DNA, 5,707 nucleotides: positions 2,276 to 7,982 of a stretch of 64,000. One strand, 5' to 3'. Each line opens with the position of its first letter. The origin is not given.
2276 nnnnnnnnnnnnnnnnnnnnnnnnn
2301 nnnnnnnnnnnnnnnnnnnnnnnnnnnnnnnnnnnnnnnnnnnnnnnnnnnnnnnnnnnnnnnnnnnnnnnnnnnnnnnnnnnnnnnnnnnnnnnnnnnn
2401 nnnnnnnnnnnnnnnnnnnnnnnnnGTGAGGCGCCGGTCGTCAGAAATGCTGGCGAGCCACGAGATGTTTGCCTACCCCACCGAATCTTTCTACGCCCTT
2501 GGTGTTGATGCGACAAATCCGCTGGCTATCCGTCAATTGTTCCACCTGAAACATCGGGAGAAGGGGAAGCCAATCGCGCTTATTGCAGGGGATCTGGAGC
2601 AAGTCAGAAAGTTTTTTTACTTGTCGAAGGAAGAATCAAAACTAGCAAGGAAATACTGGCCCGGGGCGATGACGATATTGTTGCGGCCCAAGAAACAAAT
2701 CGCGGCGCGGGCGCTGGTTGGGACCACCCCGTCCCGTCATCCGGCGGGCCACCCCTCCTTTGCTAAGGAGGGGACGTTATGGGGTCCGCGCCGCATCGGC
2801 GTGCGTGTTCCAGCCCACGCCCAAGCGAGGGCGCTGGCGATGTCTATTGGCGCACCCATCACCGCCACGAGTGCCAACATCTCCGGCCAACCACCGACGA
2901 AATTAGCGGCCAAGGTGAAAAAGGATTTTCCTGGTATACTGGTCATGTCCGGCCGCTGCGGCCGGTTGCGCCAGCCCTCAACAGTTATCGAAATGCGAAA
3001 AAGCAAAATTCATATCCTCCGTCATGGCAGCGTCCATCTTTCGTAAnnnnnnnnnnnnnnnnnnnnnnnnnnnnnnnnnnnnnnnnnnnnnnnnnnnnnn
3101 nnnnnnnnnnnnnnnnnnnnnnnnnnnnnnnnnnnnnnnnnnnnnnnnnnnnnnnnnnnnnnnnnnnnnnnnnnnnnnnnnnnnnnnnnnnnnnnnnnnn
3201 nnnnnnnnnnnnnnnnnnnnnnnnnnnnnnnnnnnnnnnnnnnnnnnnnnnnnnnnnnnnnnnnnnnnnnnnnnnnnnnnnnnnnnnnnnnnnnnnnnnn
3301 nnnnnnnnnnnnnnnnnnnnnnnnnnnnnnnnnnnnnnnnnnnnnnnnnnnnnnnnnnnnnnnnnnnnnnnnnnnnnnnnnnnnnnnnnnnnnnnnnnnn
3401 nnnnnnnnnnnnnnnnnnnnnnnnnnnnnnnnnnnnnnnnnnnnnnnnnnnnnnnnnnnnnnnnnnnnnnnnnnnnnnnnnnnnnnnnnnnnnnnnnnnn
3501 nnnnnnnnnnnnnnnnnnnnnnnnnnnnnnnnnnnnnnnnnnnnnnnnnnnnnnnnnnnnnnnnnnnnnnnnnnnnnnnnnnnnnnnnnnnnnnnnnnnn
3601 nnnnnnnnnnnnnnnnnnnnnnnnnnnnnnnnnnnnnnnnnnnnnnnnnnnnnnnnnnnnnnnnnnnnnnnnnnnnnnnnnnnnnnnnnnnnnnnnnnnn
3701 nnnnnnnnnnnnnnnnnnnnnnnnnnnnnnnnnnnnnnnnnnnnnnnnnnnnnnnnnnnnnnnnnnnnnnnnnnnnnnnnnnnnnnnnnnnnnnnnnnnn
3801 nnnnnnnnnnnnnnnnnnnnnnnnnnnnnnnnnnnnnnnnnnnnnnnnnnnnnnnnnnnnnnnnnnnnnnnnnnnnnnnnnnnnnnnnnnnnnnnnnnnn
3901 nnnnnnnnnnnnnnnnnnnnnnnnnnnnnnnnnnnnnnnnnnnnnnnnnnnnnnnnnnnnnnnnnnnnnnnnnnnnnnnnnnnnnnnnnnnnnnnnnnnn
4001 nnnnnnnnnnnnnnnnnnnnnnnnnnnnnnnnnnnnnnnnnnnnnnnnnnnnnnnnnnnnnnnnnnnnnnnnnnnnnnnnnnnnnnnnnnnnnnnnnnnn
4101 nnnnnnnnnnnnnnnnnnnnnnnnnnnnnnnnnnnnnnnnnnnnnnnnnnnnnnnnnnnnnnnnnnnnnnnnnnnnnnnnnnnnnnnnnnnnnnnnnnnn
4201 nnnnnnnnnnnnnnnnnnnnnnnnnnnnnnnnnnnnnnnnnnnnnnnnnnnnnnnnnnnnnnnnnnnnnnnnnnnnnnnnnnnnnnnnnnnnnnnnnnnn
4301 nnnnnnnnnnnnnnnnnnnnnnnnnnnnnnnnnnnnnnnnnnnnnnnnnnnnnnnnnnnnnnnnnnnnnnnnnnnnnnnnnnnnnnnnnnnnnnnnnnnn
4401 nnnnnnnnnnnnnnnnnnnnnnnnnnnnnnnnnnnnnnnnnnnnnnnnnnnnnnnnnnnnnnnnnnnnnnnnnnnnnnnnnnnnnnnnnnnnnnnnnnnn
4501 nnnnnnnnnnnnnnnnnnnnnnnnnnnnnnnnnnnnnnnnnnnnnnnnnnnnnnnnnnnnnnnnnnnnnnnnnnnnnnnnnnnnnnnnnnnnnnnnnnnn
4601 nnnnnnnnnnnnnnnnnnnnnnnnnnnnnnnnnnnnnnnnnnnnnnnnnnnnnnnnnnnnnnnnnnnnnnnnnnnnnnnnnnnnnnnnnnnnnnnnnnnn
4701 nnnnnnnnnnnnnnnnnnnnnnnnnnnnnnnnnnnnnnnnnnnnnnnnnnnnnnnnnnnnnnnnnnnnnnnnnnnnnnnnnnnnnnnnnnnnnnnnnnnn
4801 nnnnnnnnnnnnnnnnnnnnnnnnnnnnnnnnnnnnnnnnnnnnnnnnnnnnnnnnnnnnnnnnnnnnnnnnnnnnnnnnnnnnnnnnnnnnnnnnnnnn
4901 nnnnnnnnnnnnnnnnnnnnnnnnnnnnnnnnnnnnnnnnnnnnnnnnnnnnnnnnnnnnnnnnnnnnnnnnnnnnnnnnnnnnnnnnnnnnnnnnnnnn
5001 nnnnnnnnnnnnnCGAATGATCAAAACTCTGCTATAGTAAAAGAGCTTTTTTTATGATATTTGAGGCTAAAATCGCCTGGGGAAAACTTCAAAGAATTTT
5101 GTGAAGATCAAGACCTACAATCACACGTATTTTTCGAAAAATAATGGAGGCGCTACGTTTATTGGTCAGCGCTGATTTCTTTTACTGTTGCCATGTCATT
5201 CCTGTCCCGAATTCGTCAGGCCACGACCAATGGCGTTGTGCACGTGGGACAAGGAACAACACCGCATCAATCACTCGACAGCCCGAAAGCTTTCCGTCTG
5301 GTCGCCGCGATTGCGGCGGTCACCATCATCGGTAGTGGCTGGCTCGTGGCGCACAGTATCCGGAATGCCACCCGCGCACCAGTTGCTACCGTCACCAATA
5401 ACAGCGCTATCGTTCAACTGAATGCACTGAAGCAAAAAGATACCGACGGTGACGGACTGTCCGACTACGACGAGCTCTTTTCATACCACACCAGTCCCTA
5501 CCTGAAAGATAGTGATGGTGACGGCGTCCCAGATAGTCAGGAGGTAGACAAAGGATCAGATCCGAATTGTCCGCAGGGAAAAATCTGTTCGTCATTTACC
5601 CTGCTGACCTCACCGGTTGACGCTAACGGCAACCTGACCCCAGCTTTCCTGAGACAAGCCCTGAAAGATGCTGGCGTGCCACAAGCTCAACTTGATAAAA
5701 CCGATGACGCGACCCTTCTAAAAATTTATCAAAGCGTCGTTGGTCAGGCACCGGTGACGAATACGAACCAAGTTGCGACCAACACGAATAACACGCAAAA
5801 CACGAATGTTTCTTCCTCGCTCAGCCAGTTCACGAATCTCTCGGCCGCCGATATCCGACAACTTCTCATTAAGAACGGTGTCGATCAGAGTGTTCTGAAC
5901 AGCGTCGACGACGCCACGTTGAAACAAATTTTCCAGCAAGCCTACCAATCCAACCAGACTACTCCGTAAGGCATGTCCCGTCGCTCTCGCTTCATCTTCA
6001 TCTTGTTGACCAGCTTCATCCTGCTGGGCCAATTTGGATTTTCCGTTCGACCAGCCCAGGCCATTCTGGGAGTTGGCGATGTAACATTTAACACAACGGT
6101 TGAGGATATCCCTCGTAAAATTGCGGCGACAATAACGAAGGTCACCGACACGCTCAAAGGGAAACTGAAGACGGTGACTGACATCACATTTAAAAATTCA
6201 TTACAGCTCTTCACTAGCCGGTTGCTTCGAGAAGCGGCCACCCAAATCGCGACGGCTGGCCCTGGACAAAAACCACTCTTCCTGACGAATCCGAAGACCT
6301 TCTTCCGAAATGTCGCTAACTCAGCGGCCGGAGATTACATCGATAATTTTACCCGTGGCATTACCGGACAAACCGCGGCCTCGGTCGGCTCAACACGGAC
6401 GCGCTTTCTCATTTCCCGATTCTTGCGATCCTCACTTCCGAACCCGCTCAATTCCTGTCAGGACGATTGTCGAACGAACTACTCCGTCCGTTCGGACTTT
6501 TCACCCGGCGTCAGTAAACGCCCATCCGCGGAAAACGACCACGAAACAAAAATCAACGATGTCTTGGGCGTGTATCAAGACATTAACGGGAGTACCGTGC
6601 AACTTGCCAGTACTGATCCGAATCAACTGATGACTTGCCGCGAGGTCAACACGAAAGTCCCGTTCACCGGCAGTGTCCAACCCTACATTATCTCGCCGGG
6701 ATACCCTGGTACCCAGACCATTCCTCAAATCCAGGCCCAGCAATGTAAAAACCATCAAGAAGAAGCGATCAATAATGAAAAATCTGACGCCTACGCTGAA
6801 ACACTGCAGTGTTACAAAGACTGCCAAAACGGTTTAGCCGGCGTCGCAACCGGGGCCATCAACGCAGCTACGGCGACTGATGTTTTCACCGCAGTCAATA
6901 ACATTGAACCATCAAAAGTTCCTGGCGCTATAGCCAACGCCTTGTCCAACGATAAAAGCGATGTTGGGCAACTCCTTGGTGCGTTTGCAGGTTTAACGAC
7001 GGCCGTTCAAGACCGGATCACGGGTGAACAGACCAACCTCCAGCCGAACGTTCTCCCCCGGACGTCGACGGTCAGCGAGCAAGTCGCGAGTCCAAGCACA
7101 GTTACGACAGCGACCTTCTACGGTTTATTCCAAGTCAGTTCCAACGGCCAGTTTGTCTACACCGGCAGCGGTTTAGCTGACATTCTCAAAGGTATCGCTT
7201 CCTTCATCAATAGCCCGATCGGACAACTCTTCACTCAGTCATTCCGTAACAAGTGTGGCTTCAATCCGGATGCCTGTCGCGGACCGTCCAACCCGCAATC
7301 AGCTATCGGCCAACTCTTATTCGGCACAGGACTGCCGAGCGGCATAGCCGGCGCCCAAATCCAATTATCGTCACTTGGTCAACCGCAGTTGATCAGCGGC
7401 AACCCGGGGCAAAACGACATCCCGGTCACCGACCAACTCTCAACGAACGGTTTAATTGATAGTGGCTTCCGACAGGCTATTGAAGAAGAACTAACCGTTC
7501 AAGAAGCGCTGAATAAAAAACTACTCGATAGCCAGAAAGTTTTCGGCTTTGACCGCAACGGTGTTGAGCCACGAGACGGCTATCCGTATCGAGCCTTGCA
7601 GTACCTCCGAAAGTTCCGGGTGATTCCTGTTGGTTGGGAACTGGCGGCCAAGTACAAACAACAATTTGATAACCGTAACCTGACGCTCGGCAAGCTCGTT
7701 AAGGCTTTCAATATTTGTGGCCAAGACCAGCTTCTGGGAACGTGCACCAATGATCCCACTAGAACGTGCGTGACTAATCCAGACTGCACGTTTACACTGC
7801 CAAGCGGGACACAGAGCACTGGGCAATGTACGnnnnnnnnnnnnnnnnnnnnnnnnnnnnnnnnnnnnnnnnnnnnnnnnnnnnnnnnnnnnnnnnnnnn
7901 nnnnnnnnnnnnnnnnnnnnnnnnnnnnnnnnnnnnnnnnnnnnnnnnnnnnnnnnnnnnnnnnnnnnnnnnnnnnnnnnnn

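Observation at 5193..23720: Eighteen-kb uninterrupted operon of three giant secreted proteins feeding into a VirB6-like membrane protein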

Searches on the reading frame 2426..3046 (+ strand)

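Call 4: search_protein_families(library=pfam, proteins=[window:2426-3046:+], max_evalue=0.01)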
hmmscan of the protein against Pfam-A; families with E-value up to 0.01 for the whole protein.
window:2426-3046:+ (206 aa): 1 family
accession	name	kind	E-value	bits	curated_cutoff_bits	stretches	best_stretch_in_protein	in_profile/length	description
PF01300.24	Sua5_yciO_yrdC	-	1.1e-40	139.4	25.1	1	8-201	2-178/178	Telomere recombination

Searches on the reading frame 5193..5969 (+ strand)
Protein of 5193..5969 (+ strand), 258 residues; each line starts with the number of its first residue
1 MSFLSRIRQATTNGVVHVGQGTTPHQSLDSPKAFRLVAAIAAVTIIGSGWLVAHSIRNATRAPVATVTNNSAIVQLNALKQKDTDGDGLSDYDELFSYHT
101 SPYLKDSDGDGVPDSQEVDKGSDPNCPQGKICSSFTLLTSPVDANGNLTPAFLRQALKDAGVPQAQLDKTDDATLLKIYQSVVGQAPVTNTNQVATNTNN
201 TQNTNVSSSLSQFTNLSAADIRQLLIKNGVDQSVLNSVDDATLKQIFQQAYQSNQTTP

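Call 3: search_protein_families(library=pfam, proteins=[window:5193-5969:+], max_evalue=0.01)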
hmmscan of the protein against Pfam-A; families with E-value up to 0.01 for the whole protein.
window:5193-5969:+ (258 aa): 1 family
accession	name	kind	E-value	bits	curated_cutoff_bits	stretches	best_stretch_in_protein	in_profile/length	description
PF18884.5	TSP3_bac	-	3.2e-11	43.3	25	2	106-125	1-20/22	Bacterial TSP3 repeat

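Call 11: search_protein_families(library=ncbifam, proteins=[window:5193-5969:+], max_evalue=0.05)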
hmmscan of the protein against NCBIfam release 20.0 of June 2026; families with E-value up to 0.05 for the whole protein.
window:5193-5969:+ (258 aa): 2 families
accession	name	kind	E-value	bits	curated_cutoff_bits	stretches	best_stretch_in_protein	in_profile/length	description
NF047639.1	throspo3_MtsD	equivalog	1.9e-07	29.7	800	1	78-127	455-503/651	cell-cell cohesion protein MtsD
NF033765.2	gliding_CglD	equivalog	0.0001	20.3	400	1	80-144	76-146/1124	adventurous gliding motility lipoprotein CglD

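Call 47: search_protein_families(library=phrogs, proteins=[window:5193-5969:+], max_evalue=0.01)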
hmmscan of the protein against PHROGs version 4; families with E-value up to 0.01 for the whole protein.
window:5193-5969:+ (258 aa): 0 families

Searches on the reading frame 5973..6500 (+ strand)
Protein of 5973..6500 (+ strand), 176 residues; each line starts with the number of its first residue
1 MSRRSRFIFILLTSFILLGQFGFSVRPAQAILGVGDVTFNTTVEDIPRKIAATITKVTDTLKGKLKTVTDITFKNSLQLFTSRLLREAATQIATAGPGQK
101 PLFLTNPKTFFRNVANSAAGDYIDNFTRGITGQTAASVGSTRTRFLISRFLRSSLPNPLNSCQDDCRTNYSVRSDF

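Call 60: find_homologous_proteins(query=A3, max_evalue=0.001)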
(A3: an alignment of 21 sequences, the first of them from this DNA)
Query A3 (21 sequences) (176 aa, profile of the alignment): 4 proteins with E <= 0.001 among 5060 candidates.
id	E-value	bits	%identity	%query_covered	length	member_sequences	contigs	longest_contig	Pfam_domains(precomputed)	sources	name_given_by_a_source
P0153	5.8e-42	161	31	87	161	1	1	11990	-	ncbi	ncbi:hypothetical protein ACFL0L_04850, partial [Patescibacteria group bacterium]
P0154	3.3e-35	139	33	46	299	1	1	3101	-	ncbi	-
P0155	9.2e-35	138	24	70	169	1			-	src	-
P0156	3.9e-27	113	40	91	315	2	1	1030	-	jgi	jgi:hypothetical protein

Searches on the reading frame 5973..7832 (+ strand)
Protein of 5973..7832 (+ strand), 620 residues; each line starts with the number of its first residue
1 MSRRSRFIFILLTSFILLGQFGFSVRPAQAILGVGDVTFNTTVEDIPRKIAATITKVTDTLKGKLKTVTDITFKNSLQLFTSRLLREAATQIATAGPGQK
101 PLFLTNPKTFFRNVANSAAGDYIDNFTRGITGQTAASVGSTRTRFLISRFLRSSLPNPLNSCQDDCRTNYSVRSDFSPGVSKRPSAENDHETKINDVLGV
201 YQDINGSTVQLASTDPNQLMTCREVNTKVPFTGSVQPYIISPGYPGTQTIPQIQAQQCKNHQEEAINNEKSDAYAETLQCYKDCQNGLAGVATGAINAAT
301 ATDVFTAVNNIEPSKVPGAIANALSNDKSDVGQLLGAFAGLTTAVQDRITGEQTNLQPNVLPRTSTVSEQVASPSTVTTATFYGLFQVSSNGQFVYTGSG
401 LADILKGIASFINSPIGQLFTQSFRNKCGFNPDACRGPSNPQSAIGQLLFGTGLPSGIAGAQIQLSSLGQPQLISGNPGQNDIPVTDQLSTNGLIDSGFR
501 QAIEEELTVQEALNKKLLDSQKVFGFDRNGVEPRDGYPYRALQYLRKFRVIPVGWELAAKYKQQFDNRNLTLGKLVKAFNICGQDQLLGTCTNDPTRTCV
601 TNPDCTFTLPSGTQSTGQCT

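Call 61: predict_structure(alignment_id=A2)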
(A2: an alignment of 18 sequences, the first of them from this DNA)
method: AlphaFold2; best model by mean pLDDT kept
length: 620 residues; sequences in the alignment: 18
mean_pLDDT: 48.4   pTM: 0.29
mean pLDDT of the five models: 48.4, 47.7, 47.4, 44.6, 42.9
residues with pLDDT >= 90: 1; 70-90: 118; 50-70: 112; < 50: 389
segments of 3 or more residues with pLDDT < 50: 1-6, 21-157, 245-247, 288-482, 552-554, 579-620
pLDDT, mean of each block of 10 residues (from residue 1): 51 58 38 36 38 41 37 39 43 33 32 34 37 34 35 41 79 83 84 87 81 86 73 65 56 84 88 86 59 31 29 29 28 25 30 31 33 34 31 32 35 41 38 33 33 33 35 31 55 69 66 72 63 65 57 53 58 59 34 37 33 30
secondary structure, 60 per line:
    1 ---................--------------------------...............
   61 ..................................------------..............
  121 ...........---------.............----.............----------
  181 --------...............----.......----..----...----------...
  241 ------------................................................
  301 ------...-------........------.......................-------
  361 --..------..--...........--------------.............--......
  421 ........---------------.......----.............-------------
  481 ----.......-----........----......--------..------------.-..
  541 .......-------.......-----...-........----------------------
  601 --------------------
elements in order: H4-19 H46-94 H107-131 H141-153 H158-170 H189-203 H208-214 E225-227 E238-240 H255-300 H317-324 H331-353 H375-385 H400-412 H415-428 H444-450 H455-467 H485-491 H497-504 H509-514 H539-547 H555-561 H572-578

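Call 70: search_protein_representatives(alignment_id=A2)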
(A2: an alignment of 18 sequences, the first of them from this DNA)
Query: 18 sequences, 604 profile positions. Proteins with E-value up to 0.001 (for the whole library): 1219; up to 1e-10: 974; up to 1e-30: 246. The best 150 are listed.
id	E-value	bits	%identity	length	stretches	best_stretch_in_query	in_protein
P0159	8.4e-250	847.1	-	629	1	5-604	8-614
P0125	9.6e-243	823.8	-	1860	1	1-603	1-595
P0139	1.2e-240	816.8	-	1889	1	5-603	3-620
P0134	1.8e-240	816.3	-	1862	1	8-603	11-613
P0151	4.5e-219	745.6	-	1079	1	4-603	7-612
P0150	5.0e-215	732.2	-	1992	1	1-603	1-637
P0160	2.5e-192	657.2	-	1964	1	1-601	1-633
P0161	5.0e-147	507.6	-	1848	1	5-604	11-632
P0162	2.9e-120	419.2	-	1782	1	2-603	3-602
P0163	6.3e-110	385.1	-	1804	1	11-585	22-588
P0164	4.2e-109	382.4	-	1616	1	7-587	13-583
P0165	1.4e-106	374.1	-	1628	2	251-599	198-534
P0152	1.7e-104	367.2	-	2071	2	261-593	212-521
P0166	2.4e-98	346.9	-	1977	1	12-593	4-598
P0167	9.1e-93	328.4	-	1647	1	12-588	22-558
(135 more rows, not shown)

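Call 80: search_solved_structures(query=A2, max_evalue=10)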
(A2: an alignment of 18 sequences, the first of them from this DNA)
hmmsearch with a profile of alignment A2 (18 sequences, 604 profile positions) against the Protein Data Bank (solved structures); distinct sequences matched with E-value up to 10: 2.
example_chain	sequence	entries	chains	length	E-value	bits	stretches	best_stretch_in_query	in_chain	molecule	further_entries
7cg1_A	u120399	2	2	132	0.28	13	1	35-93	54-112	Anti-sigma factor RsgI, N-terminal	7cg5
7os0_A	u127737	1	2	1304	1.7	10.4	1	497-547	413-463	Cas13a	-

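Call 85: fold_search(model_id=the predicted structure, library=pdb)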
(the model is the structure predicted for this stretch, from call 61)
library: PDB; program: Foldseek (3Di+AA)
matches with E <= 10: 25; with E <= 0.001: 0
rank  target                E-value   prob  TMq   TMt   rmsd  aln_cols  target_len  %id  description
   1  4rnd_C                3.5e-01  0.18  0.08  0.24  20.4       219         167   10  Crystal Structure of the subunit DF-assembly of the eukaryotic V-ATPase. (released 2014-12-10)
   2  7vai_G                1.7e+00  0.08  0.08  0.18  21.0       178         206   14  V1EG of V/A-ATPase from Thermus thermophilus, state1-1 (released 2022-07-13)
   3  3j9t_M                3.1e+00  0.04  0.07  0.16  23.0       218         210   12  Yeast V-ATPase state 1 (released 2015-05-13)
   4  7fda_M                3.4e+00  0.06  0.09  0.21  25.3       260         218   11  CryoEM Structure of Reconstituted V-ATPase, state1 (released 2021-12-22)
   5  6sw9_H                3.4e+00  0.02  0.05  0.12  17.6       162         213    9  IC2A model of cryo-EM structure of a full archaeal ribosomal translation initiation complex devoid of aIF1 in P. abyss (released 2020-02-19)
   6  4rnd_A                3.8e+00  0.02  0.06  0.13  22.2       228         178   11  Crystal Structure of the subunit DF-assembly of the eukaryotic V-ATPase. (released 2014-12-10)
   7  9fq7_3C               4.2e+00  0.06  0.07  0.14  17.1       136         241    8  Perkinsus marinus Respiratory supercomplex CII2CIII2CIV2 in c1 sate (released 2025-07-02)
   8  6qum_G                4.2e+00  0.04  0.09  0.21  22.9       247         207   11  Thermus thermophilus V/A-type ATPase/synthase, rotational state 1 (released 2019-08-28)
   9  5o71                  4.7e+00  0.05  0.08  0.10  13.2       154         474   18  Crystal structure of human USP25 (released 2018-06-20)
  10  9fq7_3c               4.9e+00  0.05  0.07  0.14  17.1       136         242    8  Perkinsus marinus Respiratory supercomplex CII2CIII2CIV2 in c1 sate (released 2025-07-02)
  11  6r0z_G                4.9e+00  0.03  0.08  0.16  22.1       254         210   11  Thermus thermophilus V/A-type ATPase/synthase, rotational state 1L (released 2019-08-28)
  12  6h4j_A                5.2e+00  0.04  0.08  0.10  14.3       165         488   13  Usp25 catalytic domain (released 2019-03-27)
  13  9eys_L                5.2e+00  0.04  0.07  0.20  19.4       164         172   12  Structure of Far-Red Photosystem I from C. thermalis PCC 7203 (released 2025-04-23)
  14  6hel_B                5.8e+00  0.05  0.09  0.11  13.4       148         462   13  Structure of human USP25 (released 2019-03-27)
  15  8to0_BJ               5.8e+00  0.01  0.08  0.11  55.5       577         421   10  48-nm repeating structure of doublets from mouse sperm flagella (released 2023-11-01)
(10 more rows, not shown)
